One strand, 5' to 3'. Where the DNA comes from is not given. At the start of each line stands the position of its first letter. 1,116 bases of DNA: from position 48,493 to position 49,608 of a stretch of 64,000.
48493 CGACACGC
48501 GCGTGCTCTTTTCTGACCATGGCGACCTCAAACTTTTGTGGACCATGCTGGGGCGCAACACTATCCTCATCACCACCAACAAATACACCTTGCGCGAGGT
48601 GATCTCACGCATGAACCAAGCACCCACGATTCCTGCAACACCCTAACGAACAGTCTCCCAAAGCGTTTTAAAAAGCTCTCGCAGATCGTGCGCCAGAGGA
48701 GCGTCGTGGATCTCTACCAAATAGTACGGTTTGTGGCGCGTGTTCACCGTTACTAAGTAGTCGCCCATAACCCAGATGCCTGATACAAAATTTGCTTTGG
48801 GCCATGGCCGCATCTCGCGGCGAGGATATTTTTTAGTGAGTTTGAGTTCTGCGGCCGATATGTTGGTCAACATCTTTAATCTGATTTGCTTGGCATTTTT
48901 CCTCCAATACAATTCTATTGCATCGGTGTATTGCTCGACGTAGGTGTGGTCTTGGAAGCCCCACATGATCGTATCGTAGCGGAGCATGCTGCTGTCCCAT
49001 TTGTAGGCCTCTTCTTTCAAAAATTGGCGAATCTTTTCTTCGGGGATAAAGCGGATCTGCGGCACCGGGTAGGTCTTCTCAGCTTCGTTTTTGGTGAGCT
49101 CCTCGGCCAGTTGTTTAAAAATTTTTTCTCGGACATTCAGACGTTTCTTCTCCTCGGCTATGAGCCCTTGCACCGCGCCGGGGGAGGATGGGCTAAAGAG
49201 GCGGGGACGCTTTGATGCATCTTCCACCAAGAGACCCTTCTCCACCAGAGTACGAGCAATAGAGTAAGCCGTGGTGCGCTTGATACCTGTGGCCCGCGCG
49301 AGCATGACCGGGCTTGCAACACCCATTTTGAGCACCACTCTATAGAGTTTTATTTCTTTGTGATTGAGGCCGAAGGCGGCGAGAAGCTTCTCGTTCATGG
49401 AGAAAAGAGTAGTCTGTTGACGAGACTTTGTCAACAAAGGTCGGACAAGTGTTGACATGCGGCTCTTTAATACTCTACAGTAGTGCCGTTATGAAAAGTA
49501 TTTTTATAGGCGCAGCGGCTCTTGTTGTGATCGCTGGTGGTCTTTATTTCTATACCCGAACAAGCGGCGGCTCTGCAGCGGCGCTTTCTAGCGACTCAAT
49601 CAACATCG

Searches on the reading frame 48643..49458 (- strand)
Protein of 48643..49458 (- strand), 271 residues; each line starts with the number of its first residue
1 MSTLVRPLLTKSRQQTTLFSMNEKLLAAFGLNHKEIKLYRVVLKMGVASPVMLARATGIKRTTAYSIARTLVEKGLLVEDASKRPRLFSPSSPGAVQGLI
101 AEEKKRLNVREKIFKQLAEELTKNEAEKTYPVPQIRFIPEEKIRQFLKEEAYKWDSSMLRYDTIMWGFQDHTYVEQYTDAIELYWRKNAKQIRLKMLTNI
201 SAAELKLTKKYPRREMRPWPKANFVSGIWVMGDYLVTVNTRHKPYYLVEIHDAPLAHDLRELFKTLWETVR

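Call 67: search_protein_families(library=pfam, proteins=[window:48643-49458:-], max_evalue=0.01)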
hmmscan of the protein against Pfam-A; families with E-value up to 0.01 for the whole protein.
window:48643-49458:- (271 aa): 4 families
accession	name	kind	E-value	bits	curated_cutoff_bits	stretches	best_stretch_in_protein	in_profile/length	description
PF01978.25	TrmB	-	8.3e-11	42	25.6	1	26-93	1-67/68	Sugar-specific transcriptional regulator TrmB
PF09339.16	HTH_IclR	-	2.9e-05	24.2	22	1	51-80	22-51/52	IclR helix-turn-helix domain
PF13551.12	HTH_29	-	0.0032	18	28.1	1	44-87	9-55/64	Winged helix-turn helix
PF13730.12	HTH_36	-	0.0087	16.3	25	0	53-77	31-55/55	Helix-turn-helix domain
